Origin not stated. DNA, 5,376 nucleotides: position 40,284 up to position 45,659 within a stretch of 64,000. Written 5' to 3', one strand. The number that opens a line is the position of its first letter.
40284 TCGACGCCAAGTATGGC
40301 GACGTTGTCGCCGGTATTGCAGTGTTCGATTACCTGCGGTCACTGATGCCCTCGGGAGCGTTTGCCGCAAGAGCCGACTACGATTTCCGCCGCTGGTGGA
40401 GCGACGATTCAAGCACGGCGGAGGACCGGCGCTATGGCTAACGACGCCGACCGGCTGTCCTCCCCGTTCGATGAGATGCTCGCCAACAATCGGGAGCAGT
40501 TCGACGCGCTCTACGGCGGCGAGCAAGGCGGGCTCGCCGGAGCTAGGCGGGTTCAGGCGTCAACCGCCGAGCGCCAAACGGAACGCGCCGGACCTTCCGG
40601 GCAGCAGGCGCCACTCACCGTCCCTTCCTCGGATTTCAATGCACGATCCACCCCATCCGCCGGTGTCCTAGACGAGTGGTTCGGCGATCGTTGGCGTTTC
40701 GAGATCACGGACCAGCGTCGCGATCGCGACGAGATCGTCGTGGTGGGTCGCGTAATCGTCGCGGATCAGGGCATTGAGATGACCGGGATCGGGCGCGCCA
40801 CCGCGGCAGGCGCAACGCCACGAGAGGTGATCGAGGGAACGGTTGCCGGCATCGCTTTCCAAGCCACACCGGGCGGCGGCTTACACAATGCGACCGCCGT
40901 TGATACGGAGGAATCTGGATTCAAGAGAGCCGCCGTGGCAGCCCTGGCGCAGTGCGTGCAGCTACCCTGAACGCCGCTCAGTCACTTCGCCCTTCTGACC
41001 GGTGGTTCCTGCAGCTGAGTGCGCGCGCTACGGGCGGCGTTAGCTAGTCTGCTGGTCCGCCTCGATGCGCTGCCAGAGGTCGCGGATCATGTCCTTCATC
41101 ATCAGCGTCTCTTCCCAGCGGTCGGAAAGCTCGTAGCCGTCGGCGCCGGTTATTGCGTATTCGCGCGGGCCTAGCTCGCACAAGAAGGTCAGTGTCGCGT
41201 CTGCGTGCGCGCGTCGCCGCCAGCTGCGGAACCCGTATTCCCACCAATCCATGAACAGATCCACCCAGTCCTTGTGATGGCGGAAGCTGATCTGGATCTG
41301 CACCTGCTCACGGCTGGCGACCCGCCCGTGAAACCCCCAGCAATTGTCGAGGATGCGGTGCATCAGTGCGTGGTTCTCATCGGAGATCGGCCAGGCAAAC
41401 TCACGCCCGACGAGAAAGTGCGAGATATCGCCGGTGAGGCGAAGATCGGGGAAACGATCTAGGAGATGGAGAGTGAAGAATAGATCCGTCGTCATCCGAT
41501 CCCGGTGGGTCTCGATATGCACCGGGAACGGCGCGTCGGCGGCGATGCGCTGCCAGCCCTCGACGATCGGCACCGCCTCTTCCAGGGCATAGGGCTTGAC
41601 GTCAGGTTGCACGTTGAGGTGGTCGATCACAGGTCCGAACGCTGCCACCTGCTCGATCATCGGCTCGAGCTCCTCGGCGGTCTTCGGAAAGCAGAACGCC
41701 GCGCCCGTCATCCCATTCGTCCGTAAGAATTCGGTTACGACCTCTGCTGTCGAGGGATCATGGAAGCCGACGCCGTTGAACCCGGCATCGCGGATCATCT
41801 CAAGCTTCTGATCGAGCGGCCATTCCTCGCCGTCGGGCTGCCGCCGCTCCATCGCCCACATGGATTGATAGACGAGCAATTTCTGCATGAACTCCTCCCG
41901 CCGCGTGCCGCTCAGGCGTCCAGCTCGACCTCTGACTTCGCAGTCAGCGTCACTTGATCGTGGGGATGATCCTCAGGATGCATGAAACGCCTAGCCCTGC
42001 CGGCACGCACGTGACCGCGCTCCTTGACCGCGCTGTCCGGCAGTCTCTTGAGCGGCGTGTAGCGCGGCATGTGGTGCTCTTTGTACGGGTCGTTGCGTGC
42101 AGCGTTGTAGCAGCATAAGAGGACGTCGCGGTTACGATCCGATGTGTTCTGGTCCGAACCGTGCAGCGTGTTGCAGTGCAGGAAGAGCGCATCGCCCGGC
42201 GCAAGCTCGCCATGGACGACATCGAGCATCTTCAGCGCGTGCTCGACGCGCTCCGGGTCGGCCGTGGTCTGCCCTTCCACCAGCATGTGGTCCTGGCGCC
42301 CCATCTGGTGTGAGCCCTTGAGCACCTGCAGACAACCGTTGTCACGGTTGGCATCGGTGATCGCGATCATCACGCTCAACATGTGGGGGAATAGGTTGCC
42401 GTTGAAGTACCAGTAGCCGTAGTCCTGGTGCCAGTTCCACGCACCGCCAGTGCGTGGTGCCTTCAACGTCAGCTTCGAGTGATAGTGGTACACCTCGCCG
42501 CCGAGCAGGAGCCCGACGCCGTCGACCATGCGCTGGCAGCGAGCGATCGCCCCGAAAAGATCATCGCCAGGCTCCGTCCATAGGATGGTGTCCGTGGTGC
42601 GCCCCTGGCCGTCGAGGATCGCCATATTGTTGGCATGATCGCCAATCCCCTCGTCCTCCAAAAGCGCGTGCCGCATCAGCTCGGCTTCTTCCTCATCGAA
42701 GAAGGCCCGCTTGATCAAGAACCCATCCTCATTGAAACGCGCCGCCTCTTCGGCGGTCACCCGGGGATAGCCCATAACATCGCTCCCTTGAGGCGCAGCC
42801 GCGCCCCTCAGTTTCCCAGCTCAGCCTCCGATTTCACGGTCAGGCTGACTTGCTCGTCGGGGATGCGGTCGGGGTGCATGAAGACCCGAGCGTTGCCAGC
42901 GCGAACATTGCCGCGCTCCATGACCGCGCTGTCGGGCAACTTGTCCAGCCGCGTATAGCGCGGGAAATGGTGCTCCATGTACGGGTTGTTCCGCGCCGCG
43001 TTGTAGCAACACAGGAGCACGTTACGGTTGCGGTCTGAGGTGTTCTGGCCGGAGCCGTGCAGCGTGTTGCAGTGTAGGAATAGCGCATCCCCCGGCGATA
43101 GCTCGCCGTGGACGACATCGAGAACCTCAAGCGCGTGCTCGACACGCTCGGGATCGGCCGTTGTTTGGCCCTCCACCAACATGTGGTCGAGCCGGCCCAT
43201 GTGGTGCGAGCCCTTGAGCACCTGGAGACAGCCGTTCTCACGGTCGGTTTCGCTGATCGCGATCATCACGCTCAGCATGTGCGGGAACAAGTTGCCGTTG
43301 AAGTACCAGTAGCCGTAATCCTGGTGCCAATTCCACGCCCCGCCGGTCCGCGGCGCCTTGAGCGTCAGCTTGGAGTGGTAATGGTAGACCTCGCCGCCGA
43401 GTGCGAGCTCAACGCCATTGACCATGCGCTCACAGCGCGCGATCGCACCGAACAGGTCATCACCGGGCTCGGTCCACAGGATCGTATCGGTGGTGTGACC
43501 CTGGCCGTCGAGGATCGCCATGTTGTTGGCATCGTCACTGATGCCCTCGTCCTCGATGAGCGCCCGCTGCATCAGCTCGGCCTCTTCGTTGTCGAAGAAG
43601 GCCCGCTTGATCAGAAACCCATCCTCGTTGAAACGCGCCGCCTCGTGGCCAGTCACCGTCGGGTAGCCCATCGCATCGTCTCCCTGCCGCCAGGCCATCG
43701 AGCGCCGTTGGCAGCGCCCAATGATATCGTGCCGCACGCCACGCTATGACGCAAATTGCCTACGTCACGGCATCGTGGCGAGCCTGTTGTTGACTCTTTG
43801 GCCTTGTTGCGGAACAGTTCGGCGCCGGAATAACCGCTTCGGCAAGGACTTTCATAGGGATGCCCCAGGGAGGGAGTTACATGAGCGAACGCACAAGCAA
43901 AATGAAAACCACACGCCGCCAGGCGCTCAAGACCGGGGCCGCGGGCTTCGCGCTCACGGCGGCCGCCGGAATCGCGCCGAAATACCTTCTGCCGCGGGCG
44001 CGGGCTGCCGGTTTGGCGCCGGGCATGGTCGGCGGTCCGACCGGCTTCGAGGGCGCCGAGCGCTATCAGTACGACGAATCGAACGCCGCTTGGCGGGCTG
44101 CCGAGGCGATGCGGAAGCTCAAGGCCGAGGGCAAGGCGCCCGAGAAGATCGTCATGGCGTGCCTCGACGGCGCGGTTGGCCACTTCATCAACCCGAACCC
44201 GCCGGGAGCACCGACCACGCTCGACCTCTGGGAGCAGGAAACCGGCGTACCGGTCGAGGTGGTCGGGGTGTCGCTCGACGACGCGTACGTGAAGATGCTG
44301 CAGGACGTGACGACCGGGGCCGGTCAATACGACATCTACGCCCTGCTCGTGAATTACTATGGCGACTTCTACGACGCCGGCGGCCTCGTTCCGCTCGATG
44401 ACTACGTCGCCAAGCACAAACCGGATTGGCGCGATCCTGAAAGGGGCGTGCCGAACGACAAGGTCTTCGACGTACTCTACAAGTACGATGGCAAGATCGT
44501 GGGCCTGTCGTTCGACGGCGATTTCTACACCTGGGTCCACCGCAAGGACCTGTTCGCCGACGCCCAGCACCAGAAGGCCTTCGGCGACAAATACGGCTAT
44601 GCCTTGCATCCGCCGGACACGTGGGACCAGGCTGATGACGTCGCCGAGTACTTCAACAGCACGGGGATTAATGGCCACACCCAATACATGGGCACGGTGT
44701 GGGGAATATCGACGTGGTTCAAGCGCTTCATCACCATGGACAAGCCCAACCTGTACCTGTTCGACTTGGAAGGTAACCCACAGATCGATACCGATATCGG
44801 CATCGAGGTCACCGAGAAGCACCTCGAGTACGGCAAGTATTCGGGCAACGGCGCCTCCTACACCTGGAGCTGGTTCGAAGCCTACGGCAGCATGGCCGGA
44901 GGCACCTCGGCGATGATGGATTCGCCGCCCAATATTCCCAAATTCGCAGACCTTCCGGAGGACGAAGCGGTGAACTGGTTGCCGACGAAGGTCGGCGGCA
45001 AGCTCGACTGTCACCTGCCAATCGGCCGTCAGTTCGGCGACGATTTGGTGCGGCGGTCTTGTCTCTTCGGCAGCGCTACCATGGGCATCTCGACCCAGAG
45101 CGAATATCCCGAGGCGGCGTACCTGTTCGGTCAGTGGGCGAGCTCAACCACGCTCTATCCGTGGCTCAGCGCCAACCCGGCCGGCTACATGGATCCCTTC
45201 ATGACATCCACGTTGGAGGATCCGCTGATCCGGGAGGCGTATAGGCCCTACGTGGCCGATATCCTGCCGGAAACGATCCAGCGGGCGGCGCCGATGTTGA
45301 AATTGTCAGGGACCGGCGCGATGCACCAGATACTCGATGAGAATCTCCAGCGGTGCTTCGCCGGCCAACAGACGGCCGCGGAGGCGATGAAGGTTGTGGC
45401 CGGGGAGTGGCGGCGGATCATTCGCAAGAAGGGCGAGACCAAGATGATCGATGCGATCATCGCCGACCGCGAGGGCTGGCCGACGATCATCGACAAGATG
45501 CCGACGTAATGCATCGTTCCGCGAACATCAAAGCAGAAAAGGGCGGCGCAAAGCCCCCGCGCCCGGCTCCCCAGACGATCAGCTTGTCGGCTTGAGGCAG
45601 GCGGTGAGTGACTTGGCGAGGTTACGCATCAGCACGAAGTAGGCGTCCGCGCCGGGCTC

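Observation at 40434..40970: Second, free-standing paralog of the same domain, translationally coupled to an isochorismatase-fold amidohydrolase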

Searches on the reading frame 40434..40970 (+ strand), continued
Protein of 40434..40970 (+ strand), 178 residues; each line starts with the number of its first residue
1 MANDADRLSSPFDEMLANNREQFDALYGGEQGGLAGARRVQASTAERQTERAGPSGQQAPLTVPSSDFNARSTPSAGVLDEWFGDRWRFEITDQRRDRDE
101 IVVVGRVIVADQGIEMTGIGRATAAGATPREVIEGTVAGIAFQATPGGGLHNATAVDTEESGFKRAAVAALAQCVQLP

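Call 66: find_encoding_contigs(protein=P0173, flank=8000, max_places=2)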
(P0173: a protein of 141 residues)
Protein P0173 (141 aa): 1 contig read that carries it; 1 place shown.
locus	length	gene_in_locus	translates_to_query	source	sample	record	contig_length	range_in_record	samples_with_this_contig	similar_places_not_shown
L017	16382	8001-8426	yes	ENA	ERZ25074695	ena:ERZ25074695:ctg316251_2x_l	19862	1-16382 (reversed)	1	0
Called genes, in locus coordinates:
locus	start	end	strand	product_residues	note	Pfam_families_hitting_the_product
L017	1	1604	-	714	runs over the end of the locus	PF02538:Hydantoinase_B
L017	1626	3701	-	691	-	PF05378:Hydant_A_N, PF01968:Hydantoinase_A, PF19278:Hydant_A_C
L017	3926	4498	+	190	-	-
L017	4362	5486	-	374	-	PF02492:cobW, PF07683:CobW_C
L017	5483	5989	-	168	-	-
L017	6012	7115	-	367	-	PF01522:Polysacc_deac_1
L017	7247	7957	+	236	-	PF00857:Isochorismatase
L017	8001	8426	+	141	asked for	-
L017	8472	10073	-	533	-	PF20009:GEVED, PF00652:Ricin_B_lectin, PF14200:RicinB_lectin_2, PF00652:Ricin_B_lectin, PF14200:RicinB_lectin_2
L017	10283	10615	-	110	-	PF01526:DDE_Tnp_Tn3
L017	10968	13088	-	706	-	PF09471:Peptidase_M64, PF01839:FG-GAP (faint), PF13517:FG-GAP_3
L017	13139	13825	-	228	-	-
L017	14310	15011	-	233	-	PF00069:Pkinase, PF07714:PK_Tyr_Ser-Thr, PF01636:APH (weak)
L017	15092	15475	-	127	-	-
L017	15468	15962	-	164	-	PF07638:Sigma70_ECF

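Call 67: find_encoding_contigs(protein=P0152, flank=8000, max_places=2)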
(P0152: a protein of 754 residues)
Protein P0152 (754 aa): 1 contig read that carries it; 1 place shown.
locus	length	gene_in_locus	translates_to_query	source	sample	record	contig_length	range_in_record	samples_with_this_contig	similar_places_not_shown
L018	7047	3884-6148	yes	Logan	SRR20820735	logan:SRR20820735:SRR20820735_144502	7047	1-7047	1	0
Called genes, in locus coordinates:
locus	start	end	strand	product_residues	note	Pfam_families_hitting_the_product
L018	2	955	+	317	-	?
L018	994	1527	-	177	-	-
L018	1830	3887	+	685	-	PF05378:Hydant_A_N, PF01968:Hydantoinase_A, PF19278:Hydant_A_C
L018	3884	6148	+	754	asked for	PF02538:Hydantoinase_B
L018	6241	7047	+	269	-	?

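Call 68: find_encoding_contigs(protein=P0145, flank=8000, max_places=2)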
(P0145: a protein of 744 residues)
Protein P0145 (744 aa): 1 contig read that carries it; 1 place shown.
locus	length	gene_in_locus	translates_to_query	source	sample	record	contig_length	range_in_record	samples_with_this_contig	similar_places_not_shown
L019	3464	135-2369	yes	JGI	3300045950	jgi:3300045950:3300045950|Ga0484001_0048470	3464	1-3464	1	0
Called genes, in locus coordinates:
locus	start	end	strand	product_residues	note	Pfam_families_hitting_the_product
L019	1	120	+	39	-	?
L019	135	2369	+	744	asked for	PF02538:Hydantoinase_B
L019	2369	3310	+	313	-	-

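Call 79: list_cluster_members(proteins=[P0001, P0199, P0161, P0168, P0171, P0172, P0219, P0226, P0158, P0243])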
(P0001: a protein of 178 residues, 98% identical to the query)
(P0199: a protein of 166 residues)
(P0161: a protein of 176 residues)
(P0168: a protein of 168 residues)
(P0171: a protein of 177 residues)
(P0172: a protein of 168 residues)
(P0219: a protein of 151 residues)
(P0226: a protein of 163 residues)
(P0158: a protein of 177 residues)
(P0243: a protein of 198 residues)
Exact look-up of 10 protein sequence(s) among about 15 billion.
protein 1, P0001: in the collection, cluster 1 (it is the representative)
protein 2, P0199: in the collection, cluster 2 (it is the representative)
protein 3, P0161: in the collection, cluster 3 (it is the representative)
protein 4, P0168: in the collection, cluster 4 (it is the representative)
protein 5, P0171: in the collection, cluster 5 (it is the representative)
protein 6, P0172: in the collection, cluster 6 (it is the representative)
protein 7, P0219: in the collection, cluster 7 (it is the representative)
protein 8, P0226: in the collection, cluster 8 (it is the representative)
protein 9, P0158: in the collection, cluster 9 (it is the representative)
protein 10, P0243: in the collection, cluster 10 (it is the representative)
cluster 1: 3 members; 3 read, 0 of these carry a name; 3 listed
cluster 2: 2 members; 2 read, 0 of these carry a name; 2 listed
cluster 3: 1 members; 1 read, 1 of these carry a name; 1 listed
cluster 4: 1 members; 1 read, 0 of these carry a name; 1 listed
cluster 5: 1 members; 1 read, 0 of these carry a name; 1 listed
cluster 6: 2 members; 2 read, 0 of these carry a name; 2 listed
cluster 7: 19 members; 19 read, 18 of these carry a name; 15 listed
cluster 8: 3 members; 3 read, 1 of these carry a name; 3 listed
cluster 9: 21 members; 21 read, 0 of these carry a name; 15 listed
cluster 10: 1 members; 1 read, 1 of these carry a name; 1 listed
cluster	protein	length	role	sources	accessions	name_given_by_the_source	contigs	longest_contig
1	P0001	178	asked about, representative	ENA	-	-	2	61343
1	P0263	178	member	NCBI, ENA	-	-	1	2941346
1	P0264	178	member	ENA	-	-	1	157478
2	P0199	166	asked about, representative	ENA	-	-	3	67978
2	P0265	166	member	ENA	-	-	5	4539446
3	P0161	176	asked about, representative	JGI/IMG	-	hypothetical protein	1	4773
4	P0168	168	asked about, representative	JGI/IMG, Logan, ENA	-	-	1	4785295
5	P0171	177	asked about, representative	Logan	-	-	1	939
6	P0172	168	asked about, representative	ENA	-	-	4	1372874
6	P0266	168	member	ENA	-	-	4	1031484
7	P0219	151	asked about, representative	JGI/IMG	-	hypothetical protein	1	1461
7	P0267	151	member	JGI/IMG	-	hypothetical protein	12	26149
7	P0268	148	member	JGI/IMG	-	hypothetical protein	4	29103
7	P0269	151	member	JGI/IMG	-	hypothetical protein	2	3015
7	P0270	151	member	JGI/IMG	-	hypothetical protein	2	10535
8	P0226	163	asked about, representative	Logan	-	-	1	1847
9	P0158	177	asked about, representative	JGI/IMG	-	-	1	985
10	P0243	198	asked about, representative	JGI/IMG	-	hypothetical protein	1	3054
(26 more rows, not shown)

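Call 80: find_encoding_contigs(protein=P0172, flank=10000, max_places=2)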
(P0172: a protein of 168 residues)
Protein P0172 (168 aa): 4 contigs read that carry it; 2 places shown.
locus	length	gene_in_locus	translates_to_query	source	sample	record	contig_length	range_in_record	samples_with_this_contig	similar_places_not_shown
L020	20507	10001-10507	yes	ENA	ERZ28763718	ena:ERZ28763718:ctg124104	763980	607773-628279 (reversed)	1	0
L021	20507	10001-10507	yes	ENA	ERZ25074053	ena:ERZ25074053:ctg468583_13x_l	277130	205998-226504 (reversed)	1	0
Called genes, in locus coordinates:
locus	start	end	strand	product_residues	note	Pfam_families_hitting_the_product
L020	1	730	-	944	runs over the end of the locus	PF01145:Band_7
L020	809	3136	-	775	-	PF02538:Hydantoinase_B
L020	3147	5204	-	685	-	PF05378:Hydant_A_N, PF01968:Hydantoinase_A, PF19278:Hydant_A_C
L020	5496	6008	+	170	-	-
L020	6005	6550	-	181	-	PF13302:Acetyltransf_3, PF00583:Acetyltransf_1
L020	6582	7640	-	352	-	PF02492:cobW, PF07683:CobW_C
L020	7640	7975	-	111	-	-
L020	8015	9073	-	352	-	PF01522:Polysacc_deac_1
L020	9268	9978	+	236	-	PF00857:Isochorismatase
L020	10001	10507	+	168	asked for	-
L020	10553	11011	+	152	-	PF00578:AhpC-TSA, PF08534:Redoxin (weak)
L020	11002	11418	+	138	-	-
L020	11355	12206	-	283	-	PF14294:DUF4372, PF01609:DDE_Tnp_1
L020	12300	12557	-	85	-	-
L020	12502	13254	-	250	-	PF12760:Zn_ribbon_IS1595, PF12762:DDE_Tnp_IS1595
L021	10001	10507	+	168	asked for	-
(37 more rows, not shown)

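Call 81: find_encoding_contigs(protein=P0220, flank=6000, max_places=2)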
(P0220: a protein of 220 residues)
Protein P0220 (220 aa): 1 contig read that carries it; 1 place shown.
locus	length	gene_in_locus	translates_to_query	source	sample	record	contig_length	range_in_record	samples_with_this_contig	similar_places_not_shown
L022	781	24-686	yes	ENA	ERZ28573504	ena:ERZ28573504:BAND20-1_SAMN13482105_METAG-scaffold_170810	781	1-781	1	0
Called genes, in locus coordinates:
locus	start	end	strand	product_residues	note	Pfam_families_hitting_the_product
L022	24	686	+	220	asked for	PF04098:Rad52_Rad22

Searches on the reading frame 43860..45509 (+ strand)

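Call 19: search_protein_families(library=pfam, max_evalue=0.01, proteins=[window:43860-45509:+])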
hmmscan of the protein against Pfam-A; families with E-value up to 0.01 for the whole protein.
window:43860-45509:+ (549 aa): 1 family
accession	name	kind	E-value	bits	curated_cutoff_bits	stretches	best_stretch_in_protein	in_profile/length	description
PF01547.30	SBP_bac_1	-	5.4e-21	76.3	26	1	124-429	17-302/307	Bacterial extracellular solute-binding protein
